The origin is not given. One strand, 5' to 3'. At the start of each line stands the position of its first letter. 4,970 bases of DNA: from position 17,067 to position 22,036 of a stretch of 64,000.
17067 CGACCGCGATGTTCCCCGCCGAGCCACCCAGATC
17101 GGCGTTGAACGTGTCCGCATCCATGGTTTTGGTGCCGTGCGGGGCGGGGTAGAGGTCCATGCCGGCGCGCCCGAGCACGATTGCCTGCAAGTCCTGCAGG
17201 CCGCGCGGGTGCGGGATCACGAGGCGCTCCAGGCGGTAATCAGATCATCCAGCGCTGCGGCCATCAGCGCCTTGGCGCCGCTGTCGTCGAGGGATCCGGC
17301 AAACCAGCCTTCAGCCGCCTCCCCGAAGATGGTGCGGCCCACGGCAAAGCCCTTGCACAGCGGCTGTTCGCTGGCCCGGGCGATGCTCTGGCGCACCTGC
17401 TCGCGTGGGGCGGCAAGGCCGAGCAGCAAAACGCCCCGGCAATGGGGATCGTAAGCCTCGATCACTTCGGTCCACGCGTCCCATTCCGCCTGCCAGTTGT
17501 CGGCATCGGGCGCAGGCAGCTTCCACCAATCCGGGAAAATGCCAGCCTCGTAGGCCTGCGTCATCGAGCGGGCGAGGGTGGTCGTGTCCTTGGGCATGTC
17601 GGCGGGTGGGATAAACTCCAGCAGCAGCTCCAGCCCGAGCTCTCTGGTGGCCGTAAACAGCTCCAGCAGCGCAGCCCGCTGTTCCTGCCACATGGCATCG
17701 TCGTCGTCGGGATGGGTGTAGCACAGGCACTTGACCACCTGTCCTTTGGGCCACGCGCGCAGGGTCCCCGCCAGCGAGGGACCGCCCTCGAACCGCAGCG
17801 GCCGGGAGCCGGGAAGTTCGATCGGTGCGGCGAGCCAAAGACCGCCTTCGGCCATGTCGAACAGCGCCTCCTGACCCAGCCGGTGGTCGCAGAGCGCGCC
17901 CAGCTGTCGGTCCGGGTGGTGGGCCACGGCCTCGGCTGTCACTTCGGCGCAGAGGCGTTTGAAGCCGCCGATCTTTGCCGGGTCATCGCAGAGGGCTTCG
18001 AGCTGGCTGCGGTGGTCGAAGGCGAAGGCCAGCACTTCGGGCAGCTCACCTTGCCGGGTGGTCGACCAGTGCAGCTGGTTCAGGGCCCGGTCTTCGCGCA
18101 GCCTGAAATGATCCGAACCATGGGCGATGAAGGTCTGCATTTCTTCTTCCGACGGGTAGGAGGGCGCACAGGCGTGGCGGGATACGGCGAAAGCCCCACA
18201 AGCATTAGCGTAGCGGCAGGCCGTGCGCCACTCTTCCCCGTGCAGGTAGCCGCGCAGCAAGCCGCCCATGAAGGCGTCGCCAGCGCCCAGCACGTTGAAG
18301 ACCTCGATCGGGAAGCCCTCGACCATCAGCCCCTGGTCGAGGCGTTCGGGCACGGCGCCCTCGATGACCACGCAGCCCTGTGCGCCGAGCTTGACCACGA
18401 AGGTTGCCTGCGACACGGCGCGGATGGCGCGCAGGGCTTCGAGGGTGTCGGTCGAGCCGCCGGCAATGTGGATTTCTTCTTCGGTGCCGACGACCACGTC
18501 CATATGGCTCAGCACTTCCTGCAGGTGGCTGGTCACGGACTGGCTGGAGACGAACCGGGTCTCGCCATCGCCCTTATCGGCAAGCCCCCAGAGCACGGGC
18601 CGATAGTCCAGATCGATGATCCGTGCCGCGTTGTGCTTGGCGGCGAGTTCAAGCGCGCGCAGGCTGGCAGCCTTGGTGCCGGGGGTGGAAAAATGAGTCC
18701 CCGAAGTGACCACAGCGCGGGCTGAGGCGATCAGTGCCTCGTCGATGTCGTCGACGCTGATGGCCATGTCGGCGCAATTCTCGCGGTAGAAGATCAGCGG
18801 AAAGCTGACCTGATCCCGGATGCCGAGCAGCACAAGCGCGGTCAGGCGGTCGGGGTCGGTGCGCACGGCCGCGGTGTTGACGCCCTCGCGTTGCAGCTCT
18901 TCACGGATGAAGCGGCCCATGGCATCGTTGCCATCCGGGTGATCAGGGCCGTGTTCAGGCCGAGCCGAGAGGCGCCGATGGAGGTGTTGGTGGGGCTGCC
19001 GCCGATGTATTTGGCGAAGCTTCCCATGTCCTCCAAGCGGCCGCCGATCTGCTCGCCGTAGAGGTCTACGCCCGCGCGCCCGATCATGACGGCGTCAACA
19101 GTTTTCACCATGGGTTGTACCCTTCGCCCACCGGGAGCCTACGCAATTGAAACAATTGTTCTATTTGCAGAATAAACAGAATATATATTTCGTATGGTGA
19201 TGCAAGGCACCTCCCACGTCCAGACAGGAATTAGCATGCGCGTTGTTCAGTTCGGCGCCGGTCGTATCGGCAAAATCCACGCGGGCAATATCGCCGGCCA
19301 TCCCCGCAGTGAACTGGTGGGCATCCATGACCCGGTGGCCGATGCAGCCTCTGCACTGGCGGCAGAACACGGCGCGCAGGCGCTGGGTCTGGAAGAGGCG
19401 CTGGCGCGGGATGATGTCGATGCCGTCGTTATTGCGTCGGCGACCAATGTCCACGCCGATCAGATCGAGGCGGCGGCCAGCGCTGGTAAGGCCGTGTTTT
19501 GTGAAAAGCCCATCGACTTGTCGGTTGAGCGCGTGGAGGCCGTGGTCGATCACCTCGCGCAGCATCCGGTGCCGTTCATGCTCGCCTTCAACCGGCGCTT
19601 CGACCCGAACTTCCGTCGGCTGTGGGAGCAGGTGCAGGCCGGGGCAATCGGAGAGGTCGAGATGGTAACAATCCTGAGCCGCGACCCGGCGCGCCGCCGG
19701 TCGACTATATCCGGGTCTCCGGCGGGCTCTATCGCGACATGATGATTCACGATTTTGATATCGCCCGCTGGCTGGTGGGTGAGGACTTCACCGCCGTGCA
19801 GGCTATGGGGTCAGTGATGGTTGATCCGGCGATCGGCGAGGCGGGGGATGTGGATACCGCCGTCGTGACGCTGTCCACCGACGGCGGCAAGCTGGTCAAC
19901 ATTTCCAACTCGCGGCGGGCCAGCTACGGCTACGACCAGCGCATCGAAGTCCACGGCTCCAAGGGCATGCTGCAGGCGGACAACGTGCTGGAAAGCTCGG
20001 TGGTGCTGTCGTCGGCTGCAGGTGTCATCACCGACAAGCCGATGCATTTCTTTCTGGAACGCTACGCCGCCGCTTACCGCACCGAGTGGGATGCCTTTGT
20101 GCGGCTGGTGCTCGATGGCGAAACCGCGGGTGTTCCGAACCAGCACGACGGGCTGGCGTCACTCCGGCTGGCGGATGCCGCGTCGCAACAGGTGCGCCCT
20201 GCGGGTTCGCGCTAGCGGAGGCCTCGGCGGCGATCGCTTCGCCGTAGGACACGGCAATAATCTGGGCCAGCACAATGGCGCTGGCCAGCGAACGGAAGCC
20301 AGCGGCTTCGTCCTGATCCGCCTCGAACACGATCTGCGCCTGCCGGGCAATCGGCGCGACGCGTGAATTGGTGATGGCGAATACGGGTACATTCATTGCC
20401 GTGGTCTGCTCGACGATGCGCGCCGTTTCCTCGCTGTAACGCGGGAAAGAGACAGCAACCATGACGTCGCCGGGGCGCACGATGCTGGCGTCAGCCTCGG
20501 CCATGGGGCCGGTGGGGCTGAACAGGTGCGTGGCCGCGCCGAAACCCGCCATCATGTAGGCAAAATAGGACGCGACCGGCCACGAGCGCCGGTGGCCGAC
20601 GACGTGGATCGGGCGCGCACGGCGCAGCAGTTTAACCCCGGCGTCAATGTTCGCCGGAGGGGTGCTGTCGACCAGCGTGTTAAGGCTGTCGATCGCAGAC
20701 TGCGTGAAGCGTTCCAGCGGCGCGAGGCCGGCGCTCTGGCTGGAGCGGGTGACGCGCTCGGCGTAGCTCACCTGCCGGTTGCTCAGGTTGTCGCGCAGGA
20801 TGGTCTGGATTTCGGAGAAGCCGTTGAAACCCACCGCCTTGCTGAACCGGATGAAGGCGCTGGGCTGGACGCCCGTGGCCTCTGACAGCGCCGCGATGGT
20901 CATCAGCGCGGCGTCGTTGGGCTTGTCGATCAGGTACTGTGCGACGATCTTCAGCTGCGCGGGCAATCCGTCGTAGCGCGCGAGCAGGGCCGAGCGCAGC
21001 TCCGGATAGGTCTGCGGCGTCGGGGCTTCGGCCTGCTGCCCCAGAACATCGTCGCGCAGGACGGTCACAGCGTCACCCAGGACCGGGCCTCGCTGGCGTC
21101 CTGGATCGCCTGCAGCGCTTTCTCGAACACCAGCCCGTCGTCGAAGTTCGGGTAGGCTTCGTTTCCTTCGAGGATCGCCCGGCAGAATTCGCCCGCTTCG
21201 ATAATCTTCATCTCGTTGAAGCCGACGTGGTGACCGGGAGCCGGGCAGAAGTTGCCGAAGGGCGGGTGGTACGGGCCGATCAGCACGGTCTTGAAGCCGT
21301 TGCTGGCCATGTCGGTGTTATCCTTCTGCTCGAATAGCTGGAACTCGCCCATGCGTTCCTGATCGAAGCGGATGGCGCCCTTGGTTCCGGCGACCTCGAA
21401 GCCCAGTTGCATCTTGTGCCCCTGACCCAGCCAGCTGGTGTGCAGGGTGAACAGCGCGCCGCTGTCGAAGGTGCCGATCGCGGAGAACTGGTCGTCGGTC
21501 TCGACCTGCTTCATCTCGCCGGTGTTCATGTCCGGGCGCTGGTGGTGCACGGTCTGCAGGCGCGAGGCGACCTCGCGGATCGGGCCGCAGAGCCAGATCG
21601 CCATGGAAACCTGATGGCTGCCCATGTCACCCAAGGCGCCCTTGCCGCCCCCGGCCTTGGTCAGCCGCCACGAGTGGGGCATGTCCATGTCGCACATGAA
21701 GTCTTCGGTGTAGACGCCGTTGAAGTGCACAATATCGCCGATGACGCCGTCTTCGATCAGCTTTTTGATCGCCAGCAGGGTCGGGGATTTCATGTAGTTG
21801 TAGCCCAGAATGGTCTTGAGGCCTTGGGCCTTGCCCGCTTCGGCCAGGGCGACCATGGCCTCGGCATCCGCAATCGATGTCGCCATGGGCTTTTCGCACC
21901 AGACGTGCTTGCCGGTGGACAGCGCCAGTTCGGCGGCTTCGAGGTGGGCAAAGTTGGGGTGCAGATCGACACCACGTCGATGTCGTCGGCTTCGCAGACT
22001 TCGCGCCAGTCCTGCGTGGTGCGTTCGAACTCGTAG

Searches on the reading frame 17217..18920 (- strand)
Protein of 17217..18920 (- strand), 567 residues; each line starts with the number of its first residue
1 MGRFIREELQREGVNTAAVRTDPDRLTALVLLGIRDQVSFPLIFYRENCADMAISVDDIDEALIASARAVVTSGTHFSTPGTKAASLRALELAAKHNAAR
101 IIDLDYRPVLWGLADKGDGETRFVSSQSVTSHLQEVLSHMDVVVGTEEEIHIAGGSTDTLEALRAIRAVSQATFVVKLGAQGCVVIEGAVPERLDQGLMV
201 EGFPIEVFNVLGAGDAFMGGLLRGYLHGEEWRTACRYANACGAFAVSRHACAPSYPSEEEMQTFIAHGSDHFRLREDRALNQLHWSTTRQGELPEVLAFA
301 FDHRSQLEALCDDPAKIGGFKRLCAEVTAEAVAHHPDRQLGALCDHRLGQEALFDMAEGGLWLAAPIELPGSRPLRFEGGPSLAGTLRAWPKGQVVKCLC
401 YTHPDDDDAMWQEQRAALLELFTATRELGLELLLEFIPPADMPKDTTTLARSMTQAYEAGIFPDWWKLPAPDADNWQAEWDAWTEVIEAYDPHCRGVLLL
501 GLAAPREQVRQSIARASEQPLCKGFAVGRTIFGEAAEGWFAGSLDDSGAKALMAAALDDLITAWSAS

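Call 84: search_protein_families(library=pfam, proteins=[window:17217-18920:-], max_evalue=0.00001)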
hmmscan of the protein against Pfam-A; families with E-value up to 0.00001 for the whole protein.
window:17217-18920:- (567 aa): 2 families
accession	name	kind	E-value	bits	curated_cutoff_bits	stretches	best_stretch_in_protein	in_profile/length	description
PF09863.15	DUF2090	-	6.3e-102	341.2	27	1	260-566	1-308/310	Uncharacterized protein conserved in bacteria (DUF2090)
PF00294.29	PfkB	-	9.6e-35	120.8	25.8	1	2-256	65-300/302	pfkB family carbohydrate kinase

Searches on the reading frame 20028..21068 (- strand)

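Call 85: search_protein_families(library=pfam, proteins=[window:20028-21068:-], max_evalue=0.00001)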
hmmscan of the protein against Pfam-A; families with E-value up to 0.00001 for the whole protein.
window:20028-21068:- (346 aa): 2 families
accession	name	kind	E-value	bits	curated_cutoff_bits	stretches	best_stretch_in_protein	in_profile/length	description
PF01380.27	SIS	-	1.1e-15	58.1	25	1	148-262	2-116/131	SIS domain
PF01418.23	HTH_6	-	8e-10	39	28.3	1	30-97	9-76/77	Helix-turn-helix domain, rpiR family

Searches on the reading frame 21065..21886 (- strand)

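Call 85: search_protein_families(library=pfam, proteins=[window:21065-21886:-], max_evalue=0.00001)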
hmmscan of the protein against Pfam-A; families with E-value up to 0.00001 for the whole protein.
window:21065-21886:- (273 aa): 2 families
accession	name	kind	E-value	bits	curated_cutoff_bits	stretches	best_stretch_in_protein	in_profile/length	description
PF22725.1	GFO_IDH_MocA_C3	-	4e-32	111.3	27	1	38-173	2-124/124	GFO/IDH/MocA C-terminal domain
PF02894.22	GFO_IDH_MocA_C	-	1.1e-19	71.5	22.9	1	41-273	1-218/218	Oxidoreductase family, C-terminal alpha/beta domain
